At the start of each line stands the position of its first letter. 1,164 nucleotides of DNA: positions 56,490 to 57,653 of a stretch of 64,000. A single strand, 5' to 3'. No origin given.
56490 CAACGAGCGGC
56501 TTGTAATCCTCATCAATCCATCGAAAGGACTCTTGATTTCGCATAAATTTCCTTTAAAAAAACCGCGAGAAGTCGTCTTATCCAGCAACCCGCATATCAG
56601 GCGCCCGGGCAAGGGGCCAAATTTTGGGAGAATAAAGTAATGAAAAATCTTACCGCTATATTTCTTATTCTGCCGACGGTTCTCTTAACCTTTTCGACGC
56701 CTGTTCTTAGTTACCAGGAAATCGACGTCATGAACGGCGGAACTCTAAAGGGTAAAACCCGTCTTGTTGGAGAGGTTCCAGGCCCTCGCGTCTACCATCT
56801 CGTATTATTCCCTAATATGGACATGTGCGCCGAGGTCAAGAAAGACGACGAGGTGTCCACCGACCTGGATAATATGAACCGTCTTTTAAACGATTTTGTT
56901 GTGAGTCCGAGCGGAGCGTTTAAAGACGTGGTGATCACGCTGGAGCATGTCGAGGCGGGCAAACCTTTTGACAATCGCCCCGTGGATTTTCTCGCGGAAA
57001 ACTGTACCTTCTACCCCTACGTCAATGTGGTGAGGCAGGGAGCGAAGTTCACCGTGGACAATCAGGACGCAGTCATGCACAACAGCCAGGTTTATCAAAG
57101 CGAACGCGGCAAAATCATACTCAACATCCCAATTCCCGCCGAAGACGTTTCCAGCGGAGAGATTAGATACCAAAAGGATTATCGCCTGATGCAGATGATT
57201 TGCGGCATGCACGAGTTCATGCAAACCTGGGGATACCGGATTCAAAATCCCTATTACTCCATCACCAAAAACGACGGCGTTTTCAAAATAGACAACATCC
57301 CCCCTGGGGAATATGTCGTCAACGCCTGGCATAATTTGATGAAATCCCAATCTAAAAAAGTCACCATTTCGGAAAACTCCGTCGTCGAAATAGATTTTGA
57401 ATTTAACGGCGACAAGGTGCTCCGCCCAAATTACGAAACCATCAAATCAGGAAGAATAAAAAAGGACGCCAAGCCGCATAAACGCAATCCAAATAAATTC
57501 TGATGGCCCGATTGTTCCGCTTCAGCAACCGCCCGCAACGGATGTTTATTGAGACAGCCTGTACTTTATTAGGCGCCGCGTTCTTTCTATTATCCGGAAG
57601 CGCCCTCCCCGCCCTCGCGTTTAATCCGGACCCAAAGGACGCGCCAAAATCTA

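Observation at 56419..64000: Convergent operon pair encoding only secreted copper and haem proteins: candidate undescribed periplasmic redox module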

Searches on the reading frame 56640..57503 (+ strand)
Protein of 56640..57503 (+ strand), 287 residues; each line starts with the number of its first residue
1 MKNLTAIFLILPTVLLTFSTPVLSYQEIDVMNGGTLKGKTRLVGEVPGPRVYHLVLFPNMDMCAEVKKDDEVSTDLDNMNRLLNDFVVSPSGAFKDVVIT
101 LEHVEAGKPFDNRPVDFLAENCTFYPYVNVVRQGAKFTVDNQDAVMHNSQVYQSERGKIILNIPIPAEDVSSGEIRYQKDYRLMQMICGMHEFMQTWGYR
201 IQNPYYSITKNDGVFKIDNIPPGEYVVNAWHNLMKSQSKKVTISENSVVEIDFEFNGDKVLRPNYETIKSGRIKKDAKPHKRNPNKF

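Call 4: search_protein_families(library=pfam, proteins=[window:56640-57503:+], max_evalue=0.1)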
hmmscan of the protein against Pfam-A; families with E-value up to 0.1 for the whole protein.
window:56640-57503:+ (287 aa): 6 families
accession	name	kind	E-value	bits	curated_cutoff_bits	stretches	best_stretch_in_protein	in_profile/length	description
PF13620.12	CarboxypepD_reg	-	3.3e-06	27.8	32.3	1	206-254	31-80/82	Carboxypeptidase regulatory-like domain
PF14686.12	fn3_3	-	4.1e-05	23.7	24.4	1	205-247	27-71/75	Polysaccharide lyase family 4, domain II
PF13715.12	CarbopepD_reg_2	-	0.00017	22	32.2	1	208-257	29-78/88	CarboxypepD_reg-like domain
PF17802.7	SpaA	-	0.00025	21.6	23.1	1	208-253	37-87/91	Prealbumin-like fold domain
PF23193.1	NOMO_3rd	-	0.0052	17.3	27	1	206-244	61-98/120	NOMO third transthyretin-like domain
PF09430.16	EMC7_beta-sandw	-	0.012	16.3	26.6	1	205-244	21-60/122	ER membrane protein complex subunit 7, beta-sandwich domain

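Call 6: search_protein_families(library=ncbifam, proteins=[window:56640-57503:+], max_evalue=0.1)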
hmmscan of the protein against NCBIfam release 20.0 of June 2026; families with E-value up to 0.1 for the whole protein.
window:56640-57503:+ (287 aa): 1 family
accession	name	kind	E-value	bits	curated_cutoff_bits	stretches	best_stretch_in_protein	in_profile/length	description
NF052345.1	S_layer_anammox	exception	0.0034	14.8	1400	1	207-259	1341-1395/1596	Kustd1514 family S-layer glycoprotein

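Call 21: find_homologous_proteins(query=window:56640-57503:+, max_evalue=0.001)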
Query window:56640-57503:+ (287 aa): 876 proteins with E <= 0.001 among 1364 candidates; the best 120 are listed.
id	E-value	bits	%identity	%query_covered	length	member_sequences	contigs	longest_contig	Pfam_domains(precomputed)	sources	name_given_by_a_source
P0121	4.9e-193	658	100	100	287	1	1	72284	PF13620.13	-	-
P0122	2.5e-164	563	83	100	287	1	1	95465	PF14686.13,PF13620.13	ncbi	-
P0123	1.5e-146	505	77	98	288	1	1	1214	PF14686.13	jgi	-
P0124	1.2e-143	496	77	97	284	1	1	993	PF13715.13,PF13620.13,PF22904.4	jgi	-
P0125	1.1e-127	443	67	98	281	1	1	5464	PF13620.13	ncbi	-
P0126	6.9e-121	421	66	96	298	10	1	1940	PF14686.13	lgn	-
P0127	2.7e-120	419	68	93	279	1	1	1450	PF13715.13,PF14686.13,PF13620.13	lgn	-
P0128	3.5e-120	419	65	97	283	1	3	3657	PF13715.13,PF14686.13,PF13620.13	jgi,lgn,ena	-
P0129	3.6e-120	418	65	97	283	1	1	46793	PF13715.13,PF14686.13,PF13620.13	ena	-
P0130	4.7e-120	418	65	97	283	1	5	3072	PF13715.13,PF14686.13,PF13620.13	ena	-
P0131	2.5e-119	416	64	97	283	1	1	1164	PF13715.13,PF14686.13,PF13620.13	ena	-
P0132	2.8e-119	416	64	97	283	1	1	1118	PF13715.13,PF14686.13,PF13620.13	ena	-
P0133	2.8e-119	416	64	97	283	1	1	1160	PF13715.13,PF14686.13,PF13620.13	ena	-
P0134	2.9e-119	416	64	97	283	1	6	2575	PF13715.13,PF14686.13,PF13620.13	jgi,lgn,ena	jgi:hypothetical protein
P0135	3.7e-119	415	63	98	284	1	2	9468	PF14686.13,PF22904.4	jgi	jgi:polysaccharide lyase family 4-like protein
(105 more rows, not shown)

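Call 25: search_solved_structures(query=window:56640-57503:+, max_evalue=10)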
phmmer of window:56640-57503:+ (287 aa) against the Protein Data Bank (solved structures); distinct sequences matched with E-value up to 10: 4.
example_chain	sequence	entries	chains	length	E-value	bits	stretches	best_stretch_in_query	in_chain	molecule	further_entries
9c7v_B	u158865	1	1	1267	0.0042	19.6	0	211-257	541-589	BOS complex subunit NOMO2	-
6lea_E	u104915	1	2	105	1.2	11.5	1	70-148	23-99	Flagellin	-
2x82_A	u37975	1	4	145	1.4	11.3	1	117-205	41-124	CAPSID PROTEIN P24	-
8b9z_n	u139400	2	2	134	2.2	10.7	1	185-238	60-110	NADH dehydrogenase [ubiquinone] 1 beta subcomplex subunit 9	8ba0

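Call 40: predict_structure(alignment_id=A2)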
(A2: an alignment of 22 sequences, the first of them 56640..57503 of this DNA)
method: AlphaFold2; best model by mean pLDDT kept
length: 287 residues; sequences in the alignment: 22
mean_pLDDT: 53.0   pTM: 0.46
mean pLDDT of the five models: 53.0, 49.6, 49.5, 48.9, 47.7
residues with pLDDT >= 90: 22; 70-90: 67; 50-70: 35; < 50: 163
segments of 3 or more residues with pLDDT < 50: 21-30, 51-83, 105-110, 115-203, 263-287
pLDDT, mean of each block of 10 residues (from residue 1): 64 64 39 83 73 36 32 34 61 84 55 47 36 45 32 25 26 29 26 27 64 87 83 83 89 87 42 38 40
secondary structure, 60 per line:
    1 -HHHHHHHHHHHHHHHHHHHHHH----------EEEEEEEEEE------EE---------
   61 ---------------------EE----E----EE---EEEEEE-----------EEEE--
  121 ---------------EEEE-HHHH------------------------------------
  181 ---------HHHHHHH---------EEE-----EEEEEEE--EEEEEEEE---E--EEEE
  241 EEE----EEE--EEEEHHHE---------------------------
elements in order: H2-23 E34-43 E98-103 E115-118 E136-139 H141-144 H190-196 E206-208 E214-220 E223-230 E237-243 E248-250 E253-256

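Call 43: search_solved_structures(query=A3, max_evalue=10, show_alignments=2)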
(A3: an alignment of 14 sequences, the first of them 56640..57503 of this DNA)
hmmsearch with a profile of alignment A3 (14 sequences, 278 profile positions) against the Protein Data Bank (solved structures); distinct sequences matched with E-value up to 10: 16.
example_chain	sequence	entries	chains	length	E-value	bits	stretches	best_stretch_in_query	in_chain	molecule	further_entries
9c7v_B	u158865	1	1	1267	4.2e-15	58.8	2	198-244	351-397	BOS complex subunit NOMO2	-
10ps_A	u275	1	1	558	0.0016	20.8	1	204-225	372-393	Serine-aspartate repeat-containing protein D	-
5fc9_A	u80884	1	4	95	0.0031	19.9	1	121-190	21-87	Blue (Type 1) copper domain protein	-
4wi0_B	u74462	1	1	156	0.0092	18.3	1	203-244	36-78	Cellulosomal scaffoldin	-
1nkg_A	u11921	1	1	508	0.0098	18.3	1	201-249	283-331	Rhamnogalacturonase B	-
2xhn_A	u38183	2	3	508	0.0099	18.2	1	201-249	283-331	RHAMNOGALACTURONASE B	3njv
3njx_A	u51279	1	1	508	0.0099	18.2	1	201-249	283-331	Rhamnogalacturonase B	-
4u3s_B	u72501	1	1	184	0.012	18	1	203-244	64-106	Cellulosomal scaffoldin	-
8eoi_G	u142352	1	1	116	0.033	16.5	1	206-250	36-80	ER membrane protein complex subunit 7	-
1xpn_A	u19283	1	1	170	0.065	15.6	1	204-225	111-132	hypothetical protein PA1324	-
6ww7_G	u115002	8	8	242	0.14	14.5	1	207-250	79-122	ER membrane protein complex subunit 7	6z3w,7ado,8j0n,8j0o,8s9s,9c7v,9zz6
3qec_A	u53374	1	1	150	0.23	13.8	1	204-225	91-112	Putative carbohydrate binding protein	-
8bl3_A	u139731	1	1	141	0.24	13.7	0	228-254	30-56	scIg12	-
8sqx_A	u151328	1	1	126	0.45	12.8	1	199-224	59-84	Putative surface anchored protein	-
1h8l_A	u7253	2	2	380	0.51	12.6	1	205-253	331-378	CARBOXYPEPTIDASE GP180 RESIDUES 503-882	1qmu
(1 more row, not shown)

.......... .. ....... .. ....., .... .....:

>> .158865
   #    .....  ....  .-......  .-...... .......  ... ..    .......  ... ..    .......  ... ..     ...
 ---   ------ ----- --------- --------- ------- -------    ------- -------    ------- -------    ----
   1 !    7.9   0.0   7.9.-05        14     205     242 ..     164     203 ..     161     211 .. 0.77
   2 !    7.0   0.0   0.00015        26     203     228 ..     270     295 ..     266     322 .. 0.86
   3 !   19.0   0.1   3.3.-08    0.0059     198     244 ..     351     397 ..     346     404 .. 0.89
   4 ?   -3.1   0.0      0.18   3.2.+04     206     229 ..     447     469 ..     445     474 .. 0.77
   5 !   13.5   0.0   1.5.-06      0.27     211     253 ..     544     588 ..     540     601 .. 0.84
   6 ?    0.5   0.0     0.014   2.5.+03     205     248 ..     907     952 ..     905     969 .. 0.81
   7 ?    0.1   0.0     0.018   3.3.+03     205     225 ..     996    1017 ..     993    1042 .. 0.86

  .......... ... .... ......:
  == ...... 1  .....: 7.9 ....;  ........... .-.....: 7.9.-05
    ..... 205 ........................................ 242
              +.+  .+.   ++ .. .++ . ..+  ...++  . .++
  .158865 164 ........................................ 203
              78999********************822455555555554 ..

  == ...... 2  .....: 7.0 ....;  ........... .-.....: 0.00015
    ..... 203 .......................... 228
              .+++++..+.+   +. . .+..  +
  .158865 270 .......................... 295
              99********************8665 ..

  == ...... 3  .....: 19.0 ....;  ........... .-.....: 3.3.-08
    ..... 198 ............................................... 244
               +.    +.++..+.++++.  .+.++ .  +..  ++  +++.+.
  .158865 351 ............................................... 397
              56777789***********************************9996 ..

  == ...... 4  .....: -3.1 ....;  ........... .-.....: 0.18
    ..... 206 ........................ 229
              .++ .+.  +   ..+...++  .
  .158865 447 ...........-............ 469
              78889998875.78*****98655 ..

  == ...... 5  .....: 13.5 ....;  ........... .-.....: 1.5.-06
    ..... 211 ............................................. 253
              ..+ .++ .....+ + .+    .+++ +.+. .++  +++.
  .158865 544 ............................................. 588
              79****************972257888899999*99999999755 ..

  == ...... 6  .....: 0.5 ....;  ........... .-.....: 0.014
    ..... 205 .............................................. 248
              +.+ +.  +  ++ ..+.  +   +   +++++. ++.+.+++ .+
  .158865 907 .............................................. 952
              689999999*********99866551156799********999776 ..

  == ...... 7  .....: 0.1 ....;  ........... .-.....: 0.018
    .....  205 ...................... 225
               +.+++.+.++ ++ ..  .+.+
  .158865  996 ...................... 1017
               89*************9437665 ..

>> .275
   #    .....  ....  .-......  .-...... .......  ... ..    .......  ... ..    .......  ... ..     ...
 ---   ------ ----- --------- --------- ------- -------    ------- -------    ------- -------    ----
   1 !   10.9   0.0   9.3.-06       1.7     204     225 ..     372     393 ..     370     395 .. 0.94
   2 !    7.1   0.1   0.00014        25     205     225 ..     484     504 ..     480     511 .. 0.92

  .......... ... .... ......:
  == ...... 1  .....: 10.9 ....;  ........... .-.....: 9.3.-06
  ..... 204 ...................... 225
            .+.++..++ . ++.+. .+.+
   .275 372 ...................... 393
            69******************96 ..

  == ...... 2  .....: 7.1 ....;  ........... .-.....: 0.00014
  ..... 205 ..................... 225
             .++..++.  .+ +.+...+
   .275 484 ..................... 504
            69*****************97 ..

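Call 44: search_protein_families(library=pfam, alignment_id=A3, max_evalue=1)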
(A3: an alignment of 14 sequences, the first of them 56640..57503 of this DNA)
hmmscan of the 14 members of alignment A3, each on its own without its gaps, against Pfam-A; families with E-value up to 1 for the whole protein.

A. member 1, window:56640-57503:+ (287 aa): 7 families
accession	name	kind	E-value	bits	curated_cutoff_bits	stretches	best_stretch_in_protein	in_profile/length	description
PF13620.12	CarboxypepD_reg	-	3.3e-06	27.8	32.3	1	206-254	31-80/82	Carboxypeptidase regulatory-like domain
PF14686.12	fn3_3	-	4.1e-05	23.7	24.4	1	205-247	27-71/75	Polysaccharide lyase family 4, domain II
PF13715.12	CarbopepD_reg_2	-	0.00017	22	32.2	1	208-257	29-78/88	CarboxypepD_reg-like domain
PF17802.7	SpaA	-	0.00025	21.6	23.1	1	208-253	37-87/91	Prealbumin-like fold domain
PF23193.1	NOMO_3rd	-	0.0052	17.3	27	1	206-244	61-98/120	NOMO third transthyretin-like domain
PF09430.16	EMC7_beta-sandw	-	0.012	16.3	26.6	1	205-244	21-60/122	ER membrane protein complex subunit 7, beta-sandwich domain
PF12308.13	Noelin-1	-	0.12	13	25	1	148-212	6-73/100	Neurogenesis glycoprotein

B. families by the number of members that match (of 14 scanned): 20 families
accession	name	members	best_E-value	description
PF13620.12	CarboxypepD_reg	14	2.6e-10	Carboxypeptidase regulatory-like domain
PF14686.12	fn3_3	14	1.6e-09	Polysaccharide lyase family 4, domain II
PF13715.12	CarbopepD_reg_2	14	2.4e-08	CarboxypepD_reg-like domain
PF09430.16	EMC7_beta-sandw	13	8.2e-05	ER membrane protein complex subunit 7, beta-sandwich domain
PF17802.7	SpaA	10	0.00025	Prealbumin-like fold domain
PF23193.1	NOMO_3rd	5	0.0019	NOMO third transthyretin-like domain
PF08308.17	PEGA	4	0.00049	PEGA domain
PF17210.9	SdrD_B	2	0.014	SdrD B-like domain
PF24025.1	Ig_DR_A0283-like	2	0.03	DR_A0283-like, Ig-like domain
PF08842.16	Mfa2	2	0.18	Fimbrillin-A associated anchor proteins Mfa1 and Mfa2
PF12866.13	DUF3823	1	0.0046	Protein of unknown function (DUF3823) N-terminal domain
PF22607.2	FAD_binding-like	1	0.013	FAD binding domain-like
PF23896.1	DUF7244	1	0.016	Domain of unknown function (DUF7244)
PF25094.1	R3H_PUS7L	1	0.017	PUS7L R3H domain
PF22904.2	NOMO1-like_2nd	1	0.025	BOS complex subunit NOMO1-like, second beta sandwich domain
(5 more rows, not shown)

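Call 46: search_solved_structures(query=A3, max_evalue=0.005, show_alignments=3)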
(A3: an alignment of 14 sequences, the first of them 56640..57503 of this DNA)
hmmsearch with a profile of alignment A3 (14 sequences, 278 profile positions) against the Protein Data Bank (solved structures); distinct sequences matched with E-value up to 0.005: 3.
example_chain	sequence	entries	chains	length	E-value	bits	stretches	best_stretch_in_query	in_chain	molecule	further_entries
9c7v_B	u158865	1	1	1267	4.2e-15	58.8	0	198-244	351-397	BOS complex subunit NOMO2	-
10ps_A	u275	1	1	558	0.0016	20.8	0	204-225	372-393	Serine-aspartate repeat-containing protein D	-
5fc9_A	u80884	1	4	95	0.0031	19.9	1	121-190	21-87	Blue (Type 1) copper domain protein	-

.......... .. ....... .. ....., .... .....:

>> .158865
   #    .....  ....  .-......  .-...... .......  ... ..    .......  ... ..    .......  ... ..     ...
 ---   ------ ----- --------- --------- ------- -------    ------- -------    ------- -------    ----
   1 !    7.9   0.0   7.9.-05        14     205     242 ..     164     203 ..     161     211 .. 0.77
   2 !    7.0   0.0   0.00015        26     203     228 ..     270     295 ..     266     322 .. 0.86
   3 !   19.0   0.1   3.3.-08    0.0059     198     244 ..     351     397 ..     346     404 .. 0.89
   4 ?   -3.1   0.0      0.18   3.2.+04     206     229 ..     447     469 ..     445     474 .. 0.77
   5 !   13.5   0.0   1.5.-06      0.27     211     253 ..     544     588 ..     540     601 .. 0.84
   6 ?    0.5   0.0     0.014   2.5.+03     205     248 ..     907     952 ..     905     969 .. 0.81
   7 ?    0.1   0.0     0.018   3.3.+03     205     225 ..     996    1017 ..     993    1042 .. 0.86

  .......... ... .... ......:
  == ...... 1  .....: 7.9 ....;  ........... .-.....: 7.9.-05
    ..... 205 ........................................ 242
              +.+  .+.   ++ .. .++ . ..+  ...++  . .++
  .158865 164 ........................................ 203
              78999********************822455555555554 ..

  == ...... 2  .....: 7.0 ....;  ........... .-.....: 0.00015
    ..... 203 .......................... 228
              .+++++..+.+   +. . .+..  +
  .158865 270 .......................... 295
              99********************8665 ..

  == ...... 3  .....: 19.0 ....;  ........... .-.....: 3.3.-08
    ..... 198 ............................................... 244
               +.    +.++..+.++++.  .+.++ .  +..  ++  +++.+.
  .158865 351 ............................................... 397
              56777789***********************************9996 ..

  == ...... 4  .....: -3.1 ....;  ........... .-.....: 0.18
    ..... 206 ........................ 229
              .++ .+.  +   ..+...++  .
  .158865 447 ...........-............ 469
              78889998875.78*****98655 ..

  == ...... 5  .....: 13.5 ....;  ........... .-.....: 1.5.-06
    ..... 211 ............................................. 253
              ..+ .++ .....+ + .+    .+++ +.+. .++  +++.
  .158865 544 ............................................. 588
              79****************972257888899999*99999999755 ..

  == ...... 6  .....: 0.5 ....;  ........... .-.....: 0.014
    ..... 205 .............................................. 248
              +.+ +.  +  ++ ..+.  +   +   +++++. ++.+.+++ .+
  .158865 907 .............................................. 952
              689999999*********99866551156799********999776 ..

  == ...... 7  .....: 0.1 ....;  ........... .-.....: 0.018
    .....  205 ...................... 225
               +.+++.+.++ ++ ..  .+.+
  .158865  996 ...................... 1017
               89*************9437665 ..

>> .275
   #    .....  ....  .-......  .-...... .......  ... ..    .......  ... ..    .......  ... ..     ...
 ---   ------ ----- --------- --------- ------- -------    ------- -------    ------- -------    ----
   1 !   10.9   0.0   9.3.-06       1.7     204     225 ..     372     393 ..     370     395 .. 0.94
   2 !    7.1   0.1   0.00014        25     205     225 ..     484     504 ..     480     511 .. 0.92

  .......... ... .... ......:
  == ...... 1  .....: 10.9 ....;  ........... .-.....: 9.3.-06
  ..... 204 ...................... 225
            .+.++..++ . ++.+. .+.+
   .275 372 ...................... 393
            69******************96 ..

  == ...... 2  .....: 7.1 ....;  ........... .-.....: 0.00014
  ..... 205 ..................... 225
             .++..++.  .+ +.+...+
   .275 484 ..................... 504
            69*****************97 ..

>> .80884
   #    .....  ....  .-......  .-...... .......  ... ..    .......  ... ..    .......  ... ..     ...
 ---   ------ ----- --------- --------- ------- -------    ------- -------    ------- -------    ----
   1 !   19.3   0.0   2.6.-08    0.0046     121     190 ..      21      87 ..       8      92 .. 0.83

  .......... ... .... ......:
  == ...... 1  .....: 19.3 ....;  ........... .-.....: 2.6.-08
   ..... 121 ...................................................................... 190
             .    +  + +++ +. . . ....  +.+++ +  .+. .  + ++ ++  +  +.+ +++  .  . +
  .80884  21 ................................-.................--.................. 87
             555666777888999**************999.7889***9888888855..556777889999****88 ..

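Call 63: search_protein_representatives(alignment_id=A2)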
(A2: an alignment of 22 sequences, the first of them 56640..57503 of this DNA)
Query: 22 sequences, 280 profile positions. Proteins with E-value up to 0.001 (for the whole library): 8373; up to 1e-10: 2442; up to 1e-30: 63. The best 150 are listed.
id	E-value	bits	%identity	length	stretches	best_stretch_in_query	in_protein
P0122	9.1e-153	523.5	-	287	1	1-278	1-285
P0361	1.8e-101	355.2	-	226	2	58-228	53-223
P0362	1.7e-84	299.5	-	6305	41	201-249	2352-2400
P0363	1.1e-74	267.4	-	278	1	12-268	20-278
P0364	1.6e-70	253.7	-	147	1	1-147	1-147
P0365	5.3e-69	248.7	-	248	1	16-245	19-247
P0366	5.5e-68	245.4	-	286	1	12-275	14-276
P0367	1.8e-64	233.9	-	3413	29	200-251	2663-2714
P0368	1.6e-62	227.5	-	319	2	117-266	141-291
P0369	3.3e-61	223.2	-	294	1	10-266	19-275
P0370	4.7e-55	203.0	-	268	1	8-249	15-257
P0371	8.3e-55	202.2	-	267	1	8-249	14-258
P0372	1.7e-54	201.2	-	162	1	114-266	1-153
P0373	3.5e-53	196.8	-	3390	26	198-251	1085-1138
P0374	6.1e-49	182.9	-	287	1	22-265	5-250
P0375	1.4e-48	181.7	-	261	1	7-254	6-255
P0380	8.3e-46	172.6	-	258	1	11-250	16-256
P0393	4.4e-37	144.0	-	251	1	3-241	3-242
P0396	6.3e-36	140.2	-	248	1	7-248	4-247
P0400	1.2e-35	139.3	-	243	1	3-249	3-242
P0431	7.5e-30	120.3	-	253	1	3-250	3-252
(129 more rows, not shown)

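Call 65: list_cluster_members(proteins=[P0370, P0380, P0393, P0431])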
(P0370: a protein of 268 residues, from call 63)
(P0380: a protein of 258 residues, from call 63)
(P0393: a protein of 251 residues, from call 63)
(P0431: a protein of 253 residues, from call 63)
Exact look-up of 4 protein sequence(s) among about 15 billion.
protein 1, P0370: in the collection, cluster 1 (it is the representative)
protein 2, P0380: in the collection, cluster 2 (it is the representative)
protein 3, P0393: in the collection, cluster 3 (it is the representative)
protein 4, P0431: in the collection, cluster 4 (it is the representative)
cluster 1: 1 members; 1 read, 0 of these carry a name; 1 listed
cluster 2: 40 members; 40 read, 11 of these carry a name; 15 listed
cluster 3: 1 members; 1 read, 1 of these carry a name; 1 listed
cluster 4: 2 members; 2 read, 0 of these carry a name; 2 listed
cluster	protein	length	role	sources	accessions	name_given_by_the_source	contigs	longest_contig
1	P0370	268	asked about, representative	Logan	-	-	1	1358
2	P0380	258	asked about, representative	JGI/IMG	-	hypothetical protein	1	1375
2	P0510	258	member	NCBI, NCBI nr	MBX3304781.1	MAG: carboxypeptidase regulatory-like domain-containing protein [Nitrospira sp.] | carboxypeptidase regulatory-like domain-containing protein [Nitrospira sp.]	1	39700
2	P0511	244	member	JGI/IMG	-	hypothetical protein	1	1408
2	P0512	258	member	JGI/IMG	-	hypothetical protein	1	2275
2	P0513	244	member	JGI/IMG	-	hypothetical protein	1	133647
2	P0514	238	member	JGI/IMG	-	hypothetical protein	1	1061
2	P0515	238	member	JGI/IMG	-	hypothetical protein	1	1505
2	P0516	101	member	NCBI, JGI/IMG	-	hypothetical protein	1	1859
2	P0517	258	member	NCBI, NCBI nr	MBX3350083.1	MAG: carboxypeptidase regulatory-like domain-containing protein [Nitrospira sp.] | carboxypeptidase regulatory-like domain-containing protein [Nitrospira sp.]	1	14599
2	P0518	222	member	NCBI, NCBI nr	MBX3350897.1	MAG: hypothetical protein KF747_19415, partial [Nitrospira sp.] | hypothetical protein [Nitrospira sp.]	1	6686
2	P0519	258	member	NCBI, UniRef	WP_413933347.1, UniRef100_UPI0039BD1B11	carboxypeptidase regulatory-like domain-containing protein [Nitrospira sp. BLG_1] | carboxypeptidase regulatory-like domain-containing protein n=1 Tax=Nitrospira sp. BLG_1 ...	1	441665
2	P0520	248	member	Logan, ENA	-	-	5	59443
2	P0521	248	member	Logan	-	-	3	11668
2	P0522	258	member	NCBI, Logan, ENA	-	-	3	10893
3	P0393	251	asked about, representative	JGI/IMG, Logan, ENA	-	Polysaccharide lyase family 4, domain II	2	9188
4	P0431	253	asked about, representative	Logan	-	-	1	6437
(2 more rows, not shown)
